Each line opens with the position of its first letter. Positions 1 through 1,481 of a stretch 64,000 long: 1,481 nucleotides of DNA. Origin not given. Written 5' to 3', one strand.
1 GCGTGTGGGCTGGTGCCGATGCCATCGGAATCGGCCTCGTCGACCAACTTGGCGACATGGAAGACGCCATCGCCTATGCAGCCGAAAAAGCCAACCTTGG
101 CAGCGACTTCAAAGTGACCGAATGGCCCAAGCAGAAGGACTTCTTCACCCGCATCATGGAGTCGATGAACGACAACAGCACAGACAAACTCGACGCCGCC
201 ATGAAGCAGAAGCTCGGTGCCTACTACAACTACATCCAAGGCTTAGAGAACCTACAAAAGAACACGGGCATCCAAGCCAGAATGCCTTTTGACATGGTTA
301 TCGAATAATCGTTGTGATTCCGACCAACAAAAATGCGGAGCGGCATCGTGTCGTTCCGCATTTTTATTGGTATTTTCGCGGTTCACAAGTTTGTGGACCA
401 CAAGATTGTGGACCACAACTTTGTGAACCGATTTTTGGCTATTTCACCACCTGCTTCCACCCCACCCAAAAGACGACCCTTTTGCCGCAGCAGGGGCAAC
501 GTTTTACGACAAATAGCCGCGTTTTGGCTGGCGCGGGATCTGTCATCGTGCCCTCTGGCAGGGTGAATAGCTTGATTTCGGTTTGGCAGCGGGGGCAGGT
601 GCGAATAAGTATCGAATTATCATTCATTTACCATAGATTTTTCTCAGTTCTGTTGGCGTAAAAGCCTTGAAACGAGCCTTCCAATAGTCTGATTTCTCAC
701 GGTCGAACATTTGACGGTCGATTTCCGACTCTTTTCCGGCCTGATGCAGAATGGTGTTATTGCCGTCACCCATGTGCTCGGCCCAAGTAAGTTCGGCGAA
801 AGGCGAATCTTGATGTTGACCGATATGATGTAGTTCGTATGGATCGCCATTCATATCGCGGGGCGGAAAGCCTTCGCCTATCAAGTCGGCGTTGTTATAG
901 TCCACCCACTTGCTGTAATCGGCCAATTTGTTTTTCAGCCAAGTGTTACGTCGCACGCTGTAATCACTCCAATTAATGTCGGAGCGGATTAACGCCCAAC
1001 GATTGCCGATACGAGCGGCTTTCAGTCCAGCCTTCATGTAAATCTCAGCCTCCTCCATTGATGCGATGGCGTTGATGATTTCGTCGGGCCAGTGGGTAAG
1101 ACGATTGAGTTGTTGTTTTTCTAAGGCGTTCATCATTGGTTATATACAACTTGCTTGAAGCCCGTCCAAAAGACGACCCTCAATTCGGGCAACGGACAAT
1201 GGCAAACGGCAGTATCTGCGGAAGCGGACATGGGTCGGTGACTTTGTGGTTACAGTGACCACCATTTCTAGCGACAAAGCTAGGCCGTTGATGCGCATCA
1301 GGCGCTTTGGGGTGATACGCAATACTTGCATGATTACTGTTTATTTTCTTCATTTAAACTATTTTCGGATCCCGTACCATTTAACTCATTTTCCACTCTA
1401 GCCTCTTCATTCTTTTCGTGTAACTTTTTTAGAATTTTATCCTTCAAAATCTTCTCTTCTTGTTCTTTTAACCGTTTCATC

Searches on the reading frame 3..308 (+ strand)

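Call 6: search_protein_families(library=pfam, proteins=[window:3-308:+], max_evalue=0.1)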
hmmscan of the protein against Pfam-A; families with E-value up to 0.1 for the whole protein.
window:3-308:+ (101 aa): 1 family
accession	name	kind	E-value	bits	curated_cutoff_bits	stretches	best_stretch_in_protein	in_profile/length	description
PF01343.23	Peptidase_S49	-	0.00091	19.7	24.9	1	1-32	122-153/154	Peptidase family S49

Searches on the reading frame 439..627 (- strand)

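Call 6: search_protein_families(library=pfam, proteins=[window:439-627:-], max_evalue=0.1)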
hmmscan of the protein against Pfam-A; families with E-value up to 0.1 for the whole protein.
window:439-627:- (62 aa): 11 families
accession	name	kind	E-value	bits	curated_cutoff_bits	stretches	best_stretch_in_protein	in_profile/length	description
PF12760.12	Zn_ribbon_IS1595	-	0.002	18.5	25.4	0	43-53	20-29/46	Transposase zinc-ribbon domain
PF24029.1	DUF7340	-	0.0094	16.2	27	0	38-54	3-19/62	Domain of unknown function (DUF7340)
PF25208.1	DUF7838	-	0.0097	16.3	28.5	0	42-54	7-19/55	Domain of unknown function (DUF7838)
PF12773.13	DZR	-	0.011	16.3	27.3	1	9-51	13-34/45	Double zinc ribbon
PF23137.1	HVO_0758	-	0.011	16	27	0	6-19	40-53/55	HVO_0758 mu-protein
PF13005.12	zf-IS66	-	0.025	15.4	27.3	0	42-49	2-9/46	zinc-finger binding domain of transposase IS66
PF23454.1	Zn_ribbon_Brz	-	0.03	15.4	27.9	0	11-26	8-22/58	Transcriptional regulator Brz zinc beta ribbon domain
PF15616.11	TerY_C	-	0.04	14.5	28.4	0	19-53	52-86/129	TerY-C metal binding domain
PF24042.1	DUF7351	-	0.043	14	31.2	1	10-57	68-110/177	Domain of unknown function (DUF7351)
PF10083.14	DUF2321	-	0.046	13.8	24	1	7-50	36-76/157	Uncharacterized protein conserved in bacteria (DUF2321)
PF04606.18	Ogr_Delta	-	0.1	13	26.3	0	43-52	1-10/47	Ogr/Delta-like zinc finger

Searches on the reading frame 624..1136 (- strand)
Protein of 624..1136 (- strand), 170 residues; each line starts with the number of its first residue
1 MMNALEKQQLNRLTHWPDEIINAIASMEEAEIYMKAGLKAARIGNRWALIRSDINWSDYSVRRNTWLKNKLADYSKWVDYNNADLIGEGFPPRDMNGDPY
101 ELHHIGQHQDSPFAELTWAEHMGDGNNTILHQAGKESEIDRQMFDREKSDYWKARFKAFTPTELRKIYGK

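Call 3: search_protein_families(library=pfam, proteins=[window:624-1136:-], max_evalue=0.1)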
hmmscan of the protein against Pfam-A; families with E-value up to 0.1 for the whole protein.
window:624-1136:- (170 aa): 1 family
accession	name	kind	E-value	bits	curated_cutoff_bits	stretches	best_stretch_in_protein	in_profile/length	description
PF14411.12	LHH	-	3.7e-19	69.1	23.3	1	81-157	1-75/76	A nuclease of the HNH/ENDO VII superfamily with conserved LHH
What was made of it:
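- On LHH nuclease toxin (PF14411), for the neighbour at 624-1136: E 3.7e-19, 69 bits against a 23-bit cutoff (call 3).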

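Call 4: search_protein_families(library=padloc, proteins=[window:624-1136:-], max_evalue=0.1)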
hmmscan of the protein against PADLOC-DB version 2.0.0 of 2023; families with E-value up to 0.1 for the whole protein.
window:624-1136:- (170 aa): 0 families

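Call 5: search_protein_families(library=ncbifam, proteins=[window:624-1136:-], max_evalue=0.1)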
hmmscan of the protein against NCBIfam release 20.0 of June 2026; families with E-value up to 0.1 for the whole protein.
window:624-1136:- (170 aa): 0 families

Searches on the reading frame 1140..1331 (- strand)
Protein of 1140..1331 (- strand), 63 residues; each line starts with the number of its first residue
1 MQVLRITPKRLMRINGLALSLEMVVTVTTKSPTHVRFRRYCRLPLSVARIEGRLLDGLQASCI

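Call 26: search_protein_families(library=pfam, proteins=[window:1140-1331:-], max_evalue=0.1)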
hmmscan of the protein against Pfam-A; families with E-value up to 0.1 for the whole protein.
window:1140-1331:- (63 aa): 0 families
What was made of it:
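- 1140..1331 (-): 63-aa ORF starting 3 nt after the AAA stop. Its N-terminal half is a DUF6140-family relative and its C-terminal half is unrelated, so it is probably a degenerate or chimeric remnant. Pfam's own model does not hit it (call 26).
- On DUF6140 (PF19637), for the ORF at 1140-1331: Pfam's model gives no hit (call 26).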
